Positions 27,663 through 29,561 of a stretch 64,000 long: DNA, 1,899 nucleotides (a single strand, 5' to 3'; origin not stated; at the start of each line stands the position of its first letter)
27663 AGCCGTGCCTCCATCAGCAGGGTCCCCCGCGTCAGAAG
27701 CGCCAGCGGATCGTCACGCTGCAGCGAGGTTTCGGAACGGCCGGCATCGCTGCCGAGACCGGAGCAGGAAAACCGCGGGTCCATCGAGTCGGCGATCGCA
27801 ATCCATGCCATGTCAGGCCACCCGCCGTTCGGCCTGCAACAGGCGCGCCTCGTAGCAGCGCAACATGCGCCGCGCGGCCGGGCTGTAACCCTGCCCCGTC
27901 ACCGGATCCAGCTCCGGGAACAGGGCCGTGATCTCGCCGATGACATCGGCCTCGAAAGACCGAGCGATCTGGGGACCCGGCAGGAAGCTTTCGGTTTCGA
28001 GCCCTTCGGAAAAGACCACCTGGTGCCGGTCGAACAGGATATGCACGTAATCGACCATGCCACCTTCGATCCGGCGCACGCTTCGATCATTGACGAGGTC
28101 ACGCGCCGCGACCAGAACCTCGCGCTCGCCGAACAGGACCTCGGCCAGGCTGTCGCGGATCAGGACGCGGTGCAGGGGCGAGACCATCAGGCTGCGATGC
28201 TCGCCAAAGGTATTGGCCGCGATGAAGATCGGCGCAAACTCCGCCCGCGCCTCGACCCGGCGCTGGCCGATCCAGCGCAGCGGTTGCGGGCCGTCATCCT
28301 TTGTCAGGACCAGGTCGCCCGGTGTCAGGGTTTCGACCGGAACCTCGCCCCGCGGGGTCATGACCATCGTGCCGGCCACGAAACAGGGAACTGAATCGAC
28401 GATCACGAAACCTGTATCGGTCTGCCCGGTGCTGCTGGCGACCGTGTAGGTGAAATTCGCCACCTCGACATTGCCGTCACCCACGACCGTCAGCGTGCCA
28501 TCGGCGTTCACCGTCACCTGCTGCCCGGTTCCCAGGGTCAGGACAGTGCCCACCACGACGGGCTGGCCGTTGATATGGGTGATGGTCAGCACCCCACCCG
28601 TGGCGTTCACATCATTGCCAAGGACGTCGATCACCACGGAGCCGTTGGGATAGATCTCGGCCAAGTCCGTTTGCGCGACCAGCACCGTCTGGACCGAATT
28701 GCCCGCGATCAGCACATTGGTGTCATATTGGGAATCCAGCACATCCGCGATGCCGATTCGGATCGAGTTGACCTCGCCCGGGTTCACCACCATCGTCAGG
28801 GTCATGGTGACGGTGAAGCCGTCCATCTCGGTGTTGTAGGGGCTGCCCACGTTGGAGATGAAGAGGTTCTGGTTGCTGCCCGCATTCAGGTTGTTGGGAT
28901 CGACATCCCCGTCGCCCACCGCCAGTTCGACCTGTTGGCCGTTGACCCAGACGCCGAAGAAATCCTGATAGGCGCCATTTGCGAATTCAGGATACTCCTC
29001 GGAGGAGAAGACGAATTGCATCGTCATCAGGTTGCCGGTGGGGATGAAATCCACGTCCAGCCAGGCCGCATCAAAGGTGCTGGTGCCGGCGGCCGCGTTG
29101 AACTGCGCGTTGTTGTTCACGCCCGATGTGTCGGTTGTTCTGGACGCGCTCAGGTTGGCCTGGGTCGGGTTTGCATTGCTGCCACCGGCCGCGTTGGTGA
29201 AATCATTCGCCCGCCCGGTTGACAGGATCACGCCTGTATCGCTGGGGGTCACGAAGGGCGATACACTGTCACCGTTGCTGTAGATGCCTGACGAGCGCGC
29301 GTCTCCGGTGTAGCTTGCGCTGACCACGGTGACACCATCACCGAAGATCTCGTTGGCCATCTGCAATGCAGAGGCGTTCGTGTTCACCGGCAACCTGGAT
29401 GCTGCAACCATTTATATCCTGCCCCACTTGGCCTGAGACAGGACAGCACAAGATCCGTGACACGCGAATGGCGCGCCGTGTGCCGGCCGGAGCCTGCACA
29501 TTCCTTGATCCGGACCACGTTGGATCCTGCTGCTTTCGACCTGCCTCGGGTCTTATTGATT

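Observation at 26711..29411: Translationally coupled pair of Hint/BIL-domain genes wedged between dapD and dapE, one catalytically intact and one degenerate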

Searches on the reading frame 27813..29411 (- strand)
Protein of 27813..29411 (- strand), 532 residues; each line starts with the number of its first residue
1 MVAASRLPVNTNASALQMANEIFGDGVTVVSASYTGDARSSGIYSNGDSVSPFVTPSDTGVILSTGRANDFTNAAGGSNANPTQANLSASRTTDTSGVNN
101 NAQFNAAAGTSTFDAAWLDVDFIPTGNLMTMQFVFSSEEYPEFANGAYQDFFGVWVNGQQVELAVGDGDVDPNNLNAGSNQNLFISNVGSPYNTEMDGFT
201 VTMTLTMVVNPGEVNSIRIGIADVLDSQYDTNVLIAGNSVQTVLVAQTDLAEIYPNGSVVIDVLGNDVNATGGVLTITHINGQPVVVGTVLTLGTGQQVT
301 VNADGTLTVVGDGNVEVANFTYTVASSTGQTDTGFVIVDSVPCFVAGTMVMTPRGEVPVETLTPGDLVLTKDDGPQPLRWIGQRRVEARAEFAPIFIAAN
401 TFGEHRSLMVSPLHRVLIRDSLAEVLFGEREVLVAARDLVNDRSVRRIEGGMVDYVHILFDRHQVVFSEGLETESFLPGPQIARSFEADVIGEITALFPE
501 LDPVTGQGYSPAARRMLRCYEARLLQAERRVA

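Call 3: search_protein_families(library=pfam, proteins=[window:27813-29411:-], max_evalue=1)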
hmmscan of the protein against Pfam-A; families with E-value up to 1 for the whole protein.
window:27813-29411:- (532 aa): 4 families
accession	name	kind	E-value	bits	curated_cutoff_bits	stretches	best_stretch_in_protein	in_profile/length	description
PF13403.11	Hint_2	-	1.6e-51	175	28.4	1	342-479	1-146/147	Hint domain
PF17963.7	Big_9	-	1.2e-06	29.7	23.6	1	245-338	5-88/89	Bacterial Ig domain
PF13953.12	PapC_C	-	0.3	11.4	27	1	275-309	2-37/66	PapC C-terminal domain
PF02563.21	Poly_export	-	0.51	11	28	0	253-325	9-55/77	Polysaccharide biosynthesis/export protein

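Call 4: search_protein_families(library=ncbifam, proteins=[window:27813-29411:-], max_evalue=1)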
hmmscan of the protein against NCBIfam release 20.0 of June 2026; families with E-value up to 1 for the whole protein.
window:27813-29411:- (532 aa): 2 families
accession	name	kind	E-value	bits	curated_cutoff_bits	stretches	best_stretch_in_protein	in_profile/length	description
NF038133.1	choice_anch_L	domain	1.4e-47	162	27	1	17-240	2-219/219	choice-of-anchor L domain-containing protein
NF006374.0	PRK08605.1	subfamily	0.063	12.3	356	1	168-249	78-153/332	D-lactate dehydrogenase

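Call 5: search_solved_structures(query=window:27813-29411:-, max_evalue=1, show_alignments=2)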
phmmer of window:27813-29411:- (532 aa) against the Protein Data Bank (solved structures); distinct sequences matched with E-value up to 1: 4.
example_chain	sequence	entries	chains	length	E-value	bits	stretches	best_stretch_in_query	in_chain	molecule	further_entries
5a60_A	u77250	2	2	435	0.26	13.2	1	90-171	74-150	INORGANIC TRIPHOSPHATASE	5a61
4hd1_A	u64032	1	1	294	0.35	12.8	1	439-517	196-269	Squalene synthase HpnC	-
2lwy_A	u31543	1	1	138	0.44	12.5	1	341-371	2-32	BACTERIAL INTEIN-LIKE DOMAIN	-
2cqa_A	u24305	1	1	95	0.81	11.6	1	222-290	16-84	RuvB-like 2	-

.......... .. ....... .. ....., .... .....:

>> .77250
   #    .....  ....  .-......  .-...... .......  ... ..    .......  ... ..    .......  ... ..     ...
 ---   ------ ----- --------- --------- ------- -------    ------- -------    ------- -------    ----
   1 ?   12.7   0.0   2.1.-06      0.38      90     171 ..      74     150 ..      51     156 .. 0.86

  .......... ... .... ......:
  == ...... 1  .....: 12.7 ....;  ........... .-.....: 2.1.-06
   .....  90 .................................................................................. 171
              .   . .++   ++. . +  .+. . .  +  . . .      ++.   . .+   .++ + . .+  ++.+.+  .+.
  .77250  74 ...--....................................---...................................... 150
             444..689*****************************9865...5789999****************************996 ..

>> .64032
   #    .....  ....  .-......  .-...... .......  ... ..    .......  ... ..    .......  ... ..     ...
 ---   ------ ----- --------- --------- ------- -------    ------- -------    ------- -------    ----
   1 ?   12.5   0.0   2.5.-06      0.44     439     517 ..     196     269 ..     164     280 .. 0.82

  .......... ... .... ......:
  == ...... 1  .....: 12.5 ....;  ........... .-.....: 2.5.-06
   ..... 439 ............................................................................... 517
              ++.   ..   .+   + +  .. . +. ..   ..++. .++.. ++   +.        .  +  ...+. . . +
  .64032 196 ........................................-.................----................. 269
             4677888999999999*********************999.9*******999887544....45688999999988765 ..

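Call 7: search_protein_families(library=phrogs, proteins=[window:27813-29411:-], max_evalue=0.1)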
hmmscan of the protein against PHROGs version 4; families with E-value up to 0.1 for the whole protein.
window:27813-29411:- (532 aa): 1 family
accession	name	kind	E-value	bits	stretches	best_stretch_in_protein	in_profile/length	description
phrog_15277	-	unknown function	0.065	14.2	0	149-175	19-45/54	-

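Call 36: search_dna_similar(query=window:27813-29411:-, collection=phages, mode=protein, max_evalue=0.001, max_rows=15)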
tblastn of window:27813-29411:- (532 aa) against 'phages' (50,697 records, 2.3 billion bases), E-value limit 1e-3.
Records with a match: 5; places in all: 5; records where one place covers at least 80% of the query: 0.
Best place of each record, by identity: <60% 5.
By first word of the organism name: Aeromonas 3; Mannheimia 2.
By host as written in the record: Aeromonas hydrophila ATCC 7966 3; Mannheimia haemolytica 587A serotype A2 2.
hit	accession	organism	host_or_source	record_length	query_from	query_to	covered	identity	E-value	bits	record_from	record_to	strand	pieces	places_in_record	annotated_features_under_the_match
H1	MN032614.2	Aeromonas phage PS1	Aeromonas hydrophila ATCC 7966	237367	342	421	15%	35.4%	3e-4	50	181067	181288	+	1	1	putative thymidylate synthase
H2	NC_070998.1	Aeromonas phage PS1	Aeromonas hydrophila ATCC 7966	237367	342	421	15%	35.4%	3e-4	50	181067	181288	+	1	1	thymidylate synthase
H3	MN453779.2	Aeromonas phage PS2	Aeromonas hydrophila ATCC 7966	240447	342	421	15%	35.4%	3e-4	50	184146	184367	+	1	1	putative thymidylate synthase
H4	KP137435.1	Mannheimia phage vB_MhS_587AP2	Mannheimia haemolytica 587A serotype A2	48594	336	382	9%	46.8%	6e-4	49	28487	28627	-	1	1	hypothetical protein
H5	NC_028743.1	Mannheimia phage vB_MhS_587AP2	Mannheimia haemolytica 587A serotype A2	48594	336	382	9%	46.8%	6e-4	49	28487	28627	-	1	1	DNA methyltransferase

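Call 52: find_homologous_proteins(query=window:27813-29411:-, max_evalue=1e-10)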
Query window:27813-29411:- (532 aa): 3449 proteins with E <= 1e-10 among 8000 candidates; the best 120 are listed.
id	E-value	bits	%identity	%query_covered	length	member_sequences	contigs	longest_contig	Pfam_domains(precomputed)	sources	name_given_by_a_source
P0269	0.0e+0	1127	96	100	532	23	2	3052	PF26766.1,PF17963.8,PF13403.12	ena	-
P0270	0.0e+0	1115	95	100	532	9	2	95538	PF26766.1,PF17963.8,PF13403.12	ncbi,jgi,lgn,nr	ncbi:MAG: Hint domain-containing protein [Paracoccaceae bacterium]|jgi:hypothetical protein|nr:Hint 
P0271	0.0e+0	1113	95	100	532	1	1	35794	PF26766.1,PF17963.8,PF13403.12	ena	-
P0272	0.0e+0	1074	91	100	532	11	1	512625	PF26766.1,PF17963.8,PF13403.12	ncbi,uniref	ncbi:Hint domain-containing protein [Seohaeicola saemankumensis]|uniref:Hint domain-containing prote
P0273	0.0e+0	1069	90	100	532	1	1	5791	PF26766.1,PF17963.8,PF13403.12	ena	-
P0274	0.0e+0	1048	89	100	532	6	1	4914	PF26766.1,PF17963.8,PF13403.12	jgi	jgi:hypothetical protein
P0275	0.0e+0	1031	88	100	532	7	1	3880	PF26766.1,PF17963.8,PF13403.12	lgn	-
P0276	0.0e+0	1031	87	100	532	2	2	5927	PF26766.1,PF17963.8,PF13403.12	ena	-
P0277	0.0e+0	1026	86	100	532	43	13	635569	PF26766.1,PF17963.8,PF13403.12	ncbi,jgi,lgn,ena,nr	ncbi:MAG TPA: Hint domain-containing protein [Paracoccaceae bacterium]|nr:choice-of-anchor L domain-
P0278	0.0e+0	1016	86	100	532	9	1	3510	PF26766.1,PF17963.8,PF13403.12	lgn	-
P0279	5.4e-294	994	85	100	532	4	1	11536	PF26766.1,PF17963.8,PF13403.12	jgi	jgi:hypothetical protein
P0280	6.9e-290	980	82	100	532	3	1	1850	PF26766.1,PF17963.8,PF13403.12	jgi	-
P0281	4.8e-284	961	81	100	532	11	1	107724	PF26766.1,PF13403.12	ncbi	ncbi:MAG: Hint domain-containing protein [Rhodobacterales bacterium]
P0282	8.1e-284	960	82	100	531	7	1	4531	PF26766.1,PF13403.12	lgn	-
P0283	1.3e-267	907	77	100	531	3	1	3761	PF26766.1,PF13403.12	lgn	-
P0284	3.2e-267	905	76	100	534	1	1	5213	PF26766.1,PF17963.8,PF13403.12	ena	-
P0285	4.7e-265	898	76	100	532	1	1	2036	PF26766.1,PF13403.12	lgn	-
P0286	1.3e-254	864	73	99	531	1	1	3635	PF26766.1,PF17963.8,PF13403.12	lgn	-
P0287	1.6e-252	857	73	100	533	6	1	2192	PF26766.1,PF17963.8,PF13403.12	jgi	-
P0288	1.2e-251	854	73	100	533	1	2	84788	PF26766.1,PF17963.8,PF13403.12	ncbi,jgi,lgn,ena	-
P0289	2.3e-251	853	73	100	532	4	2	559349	PF26766.1,PF17963.8,PF13403.12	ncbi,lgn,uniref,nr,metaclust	ncbi:Hint domain-containing protein [Lutimaribacter pacificus]|uniref:Hint domain-containing protein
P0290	6.8e-247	838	70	100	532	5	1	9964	PF26766.1,PF17963.8,PF13403.12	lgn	-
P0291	1.0e-246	838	70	100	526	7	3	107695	PF26766.1,PF17963.8,PF13403.12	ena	-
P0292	2.0e-245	833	71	100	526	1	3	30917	PF26766.1,PF13403.12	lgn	-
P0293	2.3e-244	830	70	100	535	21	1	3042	PF26766.1,PF17963.8,PF13403.12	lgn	-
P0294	2.5e-243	826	71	100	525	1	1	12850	PF26766.1,PF17963.8,PF13403.12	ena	-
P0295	1.1e-242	824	70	100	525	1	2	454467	PF26766.1,PF13403.12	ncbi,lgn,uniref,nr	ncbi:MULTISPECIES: Hint domain-containing protein [unclassified Roseovarius]|uniref:Hint domain-cont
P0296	1.5e-242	824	72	99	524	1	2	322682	PF26766.1,PF17963.8,PF17803.8,PF13403.12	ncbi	-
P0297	2.6e-242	823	72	99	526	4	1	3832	PF26766.1,PF13403.12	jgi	jgi:hypothetical protein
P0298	2.9e-242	823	72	99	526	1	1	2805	PF26766.1,PF13403.12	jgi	jgi:hypothetical protein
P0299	3.9e-242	823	70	100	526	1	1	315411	PF26766.1,PF13403.12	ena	-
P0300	1.5e-241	821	70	100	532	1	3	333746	PF26766.1,PF17963.8,PF13403.12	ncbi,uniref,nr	ncbi:Hint domain-containing protein [Lutimaribacter sp. EGI FJ00015]|uniref:Hint domain-containing p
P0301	3.6e-241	819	70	100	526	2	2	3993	PF26766.1,PF13403.12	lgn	-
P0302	4.0e-241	819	69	100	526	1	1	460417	PF26766.1,PF17963.8,PF13403.12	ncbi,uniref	ncbi:Hint domain-containing protein [Roseovarius sp. CAU 1744]|uniref:Hint domain-containing protein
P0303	4.9e-241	819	70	100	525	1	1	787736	PF26766.1,PF13403.12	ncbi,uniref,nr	ncbi:Hint domain-containing protein [uncultured Roseovarius sp.]|uniref:Hint domain-containing prote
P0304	2.3e-240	817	71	99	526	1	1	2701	PF26766.1,PF13403.12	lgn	-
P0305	3.4e-240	816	70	99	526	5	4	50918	PF26766.1,PF13403.12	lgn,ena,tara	tara:strand:- start:919 stop:2499 length:1581 start_codon:yes stop_codon:yes gene_type:complete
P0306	3.8e-240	816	71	99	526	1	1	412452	PF26766.1,PF13403.12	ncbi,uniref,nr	ncbi:Hint domain protein [Roseovarius mucosus DSM 17069]|uniref:Hint domain protein n=1 Tax=Roseovar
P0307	4.9e-240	816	71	99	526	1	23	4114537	PF26766.1,PF13403.12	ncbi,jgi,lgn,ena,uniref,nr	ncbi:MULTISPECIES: Hint domain-containing protein [unclassified Roseovarius]|jgi:hypothetical protei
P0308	9.2e-240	815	71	99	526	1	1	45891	PF26766.1,PF13403.12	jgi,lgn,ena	-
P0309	1.1e-239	814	68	100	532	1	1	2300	PF26766.1,PF13403.12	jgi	jgi:hypothetical protein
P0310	2.4e-239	813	70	99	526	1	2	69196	PF26766.1,PF13403.12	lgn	-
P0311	4.7e-239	812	70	100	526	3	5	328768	PF26766.1,PF13403.12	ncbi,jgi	ncbi:hypothetical protein ACSSV4_001190 [Roseovarius sp. MBR-154]|jgi:hypothetical protein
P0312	5.8e-239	812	70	99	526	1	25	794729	PF26766.1,PF13403.12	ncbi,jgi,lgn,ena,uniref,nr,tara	ncbi:Hint domain-containing protein [uncultured Roseovarius sp.]|uniref:Hint domain-containing prote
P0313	5.9e-239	812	69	99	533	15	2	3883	PF26766.1,PF17963.8,PF13403.12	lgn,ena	-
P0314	5.9e-239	812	70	99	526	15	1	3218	PF26766.1,PF13403.12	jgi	jgi:hypothetical protein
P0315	7.2e-239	812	70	99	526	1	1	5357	PF26766.1,PF13403.12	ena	-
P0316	1.2e-238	811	70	99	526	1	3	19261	PF26766.1,PF13403.12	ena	-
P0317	1.2e-238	811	70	100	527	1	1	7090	PF26766.1,PF13403.12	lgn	-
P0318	1.9e-238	810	69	100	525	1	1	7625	PF26766.1,PF13403.12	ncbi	-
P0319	2.3e-238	810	70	99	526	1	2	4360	PF26766.1,PF13403.12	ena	-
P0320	2.7e-238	810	69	100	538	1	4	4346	PF26766.1,PF17963.8,PF13403.12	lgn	-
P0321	3.0e-238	810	70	99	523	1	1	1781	PF26766.1,PF17963.8,PF13403.12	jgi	jgi:hypothetical protein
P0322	3.2e-238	810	70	99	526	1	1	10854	PF26766.1,PF13403.12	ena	-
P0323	1.9e-237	807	70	100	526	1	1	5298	PF26766.1,PF13403.12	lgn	-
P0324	2.0e-237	807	70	99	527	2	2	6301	PF26766.1,PF13403.12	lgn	-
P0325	4.8e-237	806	67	100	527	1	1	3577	PF26766.1,PF13403.12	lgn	-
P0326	5.5e-237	806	70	100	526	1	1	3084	PF26766.1,PF13403.12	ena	-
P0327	9.1e-237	805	70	99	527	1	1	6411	PF26766.1,PF13403.12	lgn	-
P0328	1.2e-236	804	69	99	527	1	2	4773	PF26766.1,PF13403.12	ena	-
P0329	1.2e-236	804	70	99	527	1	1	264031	PF26766.1,PF13403.12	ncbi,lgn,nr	ncbi:MAG: Hint domain-containing protein [Roseovarius sp.]|nr:Hint domain-containing protein [Roseov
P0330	1.2e-236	804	70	100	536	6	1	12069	PF26766.1,PF13403.12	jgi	jgi:hypothetical protein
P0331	1.5e-236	804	70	99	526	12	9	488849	PF26766.1,PF13403.12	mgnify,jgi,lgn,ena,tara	mgnify:FL=1|tara:strand:- start:65 stop:1645 length:1581 start_codon:yes stop_codon:yes gene_type:co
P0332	2.1e-236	804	70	99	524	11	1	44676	PF26766.1,PF13403.12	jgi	jgi:hypothetical protein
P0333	2.5e-236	803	69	100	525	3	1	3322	PF26766.1,PF13403.12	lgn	-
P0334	5.5e-236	802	68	100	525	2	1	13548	PF26766.1,PF13403.12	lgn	-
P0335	9.0e-236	802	70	100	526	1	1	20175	PF26766.1,PF13403.12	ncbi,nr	ncbi:MAG: Hint domain-containing protein [Roseovarius sp.]|nr:Hint domain-containing protein [Roseov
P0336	1.6e-235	801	68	100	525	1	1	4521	PF26766.1,PF13403.12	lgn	-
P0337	1.7e-235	801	69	99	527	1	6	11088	PF26766.1,PF13403.12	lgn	-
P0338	2.5e-235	800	69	100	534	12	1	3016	PF26766.1,PF13403.12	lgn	-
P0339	2.9e-235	800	70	100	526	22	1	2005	PF26766.1,PF13403.12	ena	-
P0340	2.9e-235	800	70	100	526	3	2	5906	PF26766.1,PF13403.12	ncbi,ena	-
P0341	5.1e-235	799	69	100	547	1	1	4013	PF26766.1,PF13403.12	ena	-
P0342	9.9e-235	798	69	100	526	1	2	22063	PF26766.1,PF17963.8,PF13403.12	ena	-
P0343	1.1e-234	798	68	99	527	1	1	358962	PF26766.1,PF13403.12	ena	-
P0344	1.2e-234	798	68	100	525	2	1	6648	PF26766.1,PF13403.12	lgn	-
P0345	1.9e-234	797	69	100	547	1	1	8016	PF26766.1,PF13403.12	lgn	-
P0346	2.2e-234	797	68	100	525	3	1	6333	PF26766.1,PF13403.12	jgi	jgi:hypothetical protein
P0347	2.3e-234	797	69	100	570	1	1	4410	PF26766.1,PF13403.12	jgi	jgi:hypothetical protein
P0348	2.8e-234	797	68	100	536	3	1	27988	PF26766.1,PF13403.12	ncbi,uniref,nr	ncbi:Hint domain-containing protein [uncultured Roseovarius sp.]|uniref:Hint domain-containing prote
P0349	2.9e-234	797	70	100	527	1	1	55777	PF26766.1,PF17963.8,PF13403.12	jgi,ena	-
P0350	3.4e-234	796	69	97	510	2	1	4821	PF26766.1,PF13403.12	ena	-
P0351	5.2e-234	796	68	100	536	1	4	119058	PF26766.1,PF17963.8,PF13403.12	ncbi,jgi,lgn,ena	-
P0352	6.4e-234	795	67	100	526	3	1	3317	PF26766.1,PF17963.8,PF13403.12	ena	-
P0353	6.7e-234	795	68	99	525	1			PF26766.1,PF17963.8,PF13403.12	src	-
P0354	6.9e-234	795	70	99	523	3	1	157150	PF26766.1,PF13403.12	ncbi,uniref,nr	ncbi:Hint domain-containing protein [Roseovarius autotrophicus]|uniref:Hint domain-containing protei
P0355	8.5e-234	795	69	99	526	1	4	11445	PF26766.1,PF13403.12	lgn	-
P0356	8.9e-234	795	69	100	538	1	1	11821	PF26766.1,PF17963.8,PF13403.12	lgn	-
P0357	9.7e-234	795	68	100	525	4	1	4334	PF26766.1,PF13403.12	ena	-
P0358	1.2e-233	795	69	100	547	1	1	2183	PF26766.1,PF13403.12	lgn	-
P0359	1.8e-233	794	68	100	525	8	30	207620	PF26766.1,PF13403.12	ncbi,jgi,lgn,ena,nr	ncbi:MAG: 2,3,4,5-tetrahydropyridine-2,6-carboxylate N-succinyltransferase [Rhodobacteraceae bacteri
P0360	1.8e-233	794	69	100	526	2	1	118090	PF26766.1,PF13403.12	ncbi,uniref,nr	ncbi:Hint domain-containing protein [Roseovarius tolerans]|uniref:Hint domain-containing protein n=1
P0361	2.4e-233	794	69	100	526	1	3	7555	PF26766.1,PF13403.12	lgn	-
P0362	4.8e-233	793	68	100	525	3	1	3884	PF26766.1,PF13403.12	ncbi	-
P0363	4.9e-233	793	67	100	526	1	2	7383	PF26766.1,PF17963.8,PF13403.12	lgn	-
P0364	5.1e-233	792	68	100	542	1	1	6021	PF26766.1,PF13403.12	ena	-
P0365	5.1e-233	792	70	99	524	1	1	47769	PF26766.1,PF13403.12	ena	-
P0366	6.3e-233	792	69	98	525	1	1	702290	PF26766.1,PF13403.12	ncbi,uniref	ncbi:Hint domain-containing protein [Roseovarius sp. 2305UL8-3]|uniref:Hint domain-containing protei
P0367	6.6e-233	792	70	99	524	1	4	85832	PF26766.1,PF13403.12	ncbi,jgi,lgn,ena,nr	ncbi:MAG: 2,3,4,5-tetrahydropyridine-2,6-carboxylate N-succinyltransferase [Alphaproteobacteria bact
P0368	6.6e-233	792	69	100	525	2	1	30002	PF26766.1,PF17963.8,PF17803.8,PF13403.12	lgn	-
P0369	7.3e-233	792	68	100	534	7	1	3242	PF26766.1,PF13403.12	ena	-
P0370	7.8e-233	792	69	100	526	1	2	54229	PF26766.1,PF13403.12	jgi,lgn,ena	-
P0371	1.1e-232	791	70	99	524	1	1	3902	PF26766.1,PF13403.12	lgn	-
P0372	1.3e-232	791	70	99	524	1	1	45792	PF26766.1,PF13403.12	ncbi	-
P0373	1.3e-232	791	70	97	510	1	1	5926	PF26766.1,PF13403.12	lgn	-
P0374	1.6e-232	791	69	100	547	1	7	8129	PF26766.1,PF13403.12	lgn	-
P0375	1.8e-232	791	69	100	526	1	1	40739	PF26766.1,PF13403.12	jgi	-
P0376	1.9e-232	791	68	100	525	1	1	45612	PF26766.1,PF13403.12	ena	-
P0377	2.3e-232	790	68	100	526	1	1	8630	PF26766.1,PF13403.12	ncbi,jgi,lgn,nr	ncbi:MAG: Hint domain-containing protein [Roseovarius sp.]|jgi:hypothetical protein|nr:Hint domain-c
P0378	2.5e-232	790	69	100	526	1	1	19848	PF26766.1,PF13403.12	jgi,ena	-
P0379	3.3e-232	790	70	99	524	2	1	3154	PF26766.1,PF13403.12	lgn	-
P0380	3.6e-232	790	69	99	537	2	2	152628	PF26766.1,PF13403.12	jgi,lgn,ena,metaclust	metaclust:\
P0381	6.6e-232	789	69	100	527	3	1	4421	PF26766.1,PF13403.12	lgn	-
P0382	7.1e-232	789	68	100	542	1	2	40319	PF26766.1,PF13403.12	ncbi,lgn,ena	-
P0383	7.4e-232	789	68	100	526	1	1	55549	PF26766.1,PF13403.12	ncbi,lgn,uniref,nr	ncbi:Hint domain-containing protein [Roseovarius lutimaris]|uniref:Hint domain-containing protein n=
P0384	1.1e-231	788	69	100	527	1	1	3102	PF26766.1,PF17963.8,PF13403.12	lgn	-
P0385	1.7e-231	787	69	99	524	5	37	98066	PF26766.1,PF13403.12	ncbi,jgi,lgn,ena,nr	ncbi:MAG: 2,3,4,5-tetrahydropyridine-2,6-carboxylate N-succinyltransferase [Roseovarius sp.]|nr:2,3,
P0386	1.9e-231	787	69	99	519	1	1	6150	PF26766.1,PF13403.12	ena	-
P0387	2.3e-231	787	68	100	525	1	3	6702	PF26766.1,PF13403.12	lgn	-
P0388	2.3e-231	787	68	100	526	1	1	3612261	PF26766.1,PF13403.12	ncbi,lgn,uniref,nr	ncbi:Hint domain-containing protein [Roseovarius sp. SCSIO 43702]|uniref:Hint domain-containing prot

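Call 56: find_encoding_contigs(protein=P0289, flank=4000, max_places=1)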
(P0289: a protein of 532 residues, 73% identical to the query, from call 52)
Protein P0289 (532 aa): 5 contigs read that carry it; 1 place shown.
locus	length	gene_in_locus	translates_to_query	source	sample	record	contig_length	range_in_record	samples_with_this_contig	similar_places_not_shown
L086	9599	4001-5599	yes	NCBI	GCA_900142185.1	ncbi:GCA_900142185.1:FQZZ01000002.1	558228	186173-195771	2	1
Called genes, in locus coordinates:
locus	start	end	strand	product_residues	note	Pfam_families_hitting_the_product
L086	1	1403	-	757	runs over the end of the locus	PF17876:CSD2, PF00773:RNB, PF00575:S1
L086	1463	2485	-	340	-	PF03781:FGE-sulfatase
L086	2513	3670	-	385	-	PF01546:Peptidase_M20, PF07687:M20_dimer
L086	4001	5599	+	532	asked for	PF26766:Choice_anch_L, PF17963:Big_9 (weak), PF13403:Hint_2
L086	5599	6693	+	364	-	PF13403:Hint_2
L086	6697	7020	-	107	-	-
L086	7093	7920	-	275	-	PF14805:THDPS_N_2, PF25084:LbH_EIF2B (faint), PF25087:GMPPB_C (weak), PF00132:Hexapep, PF14602:Hexapep_2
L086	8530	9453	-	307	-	PF00291:PALP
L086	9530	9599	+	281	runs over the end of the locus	PF18306:LDcluster4, PF03641:Lysine_decarbox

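Call 57: find_encoding_contigs(protein=P0296, flank=4000, max_places=1)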
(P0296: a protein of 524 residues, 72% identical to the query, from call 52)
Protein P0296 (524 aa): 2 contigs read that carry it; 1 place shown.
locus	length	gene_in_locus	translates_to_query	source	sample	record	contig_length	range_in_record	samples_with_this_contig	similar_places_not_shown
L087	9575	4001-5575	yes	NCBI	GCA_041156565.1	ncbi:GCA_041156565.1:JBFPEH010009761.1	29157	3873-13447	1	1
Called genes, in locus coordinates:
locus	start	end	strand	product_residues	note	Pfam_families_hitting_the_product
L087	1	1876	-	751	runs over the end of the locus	PF17876:CSD2, PF00773:RNB, PF00575:S1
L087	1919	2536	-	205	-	PF09837:DUF2064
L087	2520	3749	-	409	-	PF01546:Peptidase_M20, PF07687:M20_dimer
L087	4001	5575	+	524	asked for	PF26766:Choice_anch_L, PF17803:Cadherin_4 (weak), PF17963:Big_9, PF13403:Hint_2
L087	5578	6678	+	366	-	PF13403:Hint_2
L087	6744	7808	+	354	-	PF00497:SBP_bac_3, PF10613:Lig_chan-Glu_bd (weak), PF00060:Lig_chan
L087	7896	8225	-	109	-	-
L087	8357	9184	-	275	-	PF14805:THDPS_N_2, PF25084:LbH_EIF2B (faint), PF25087:GMPPB_C (faint), PF00132:Hexapep (weak), PF14602:Hexapep_2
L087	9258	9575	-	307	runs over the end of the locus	PF00291:PALP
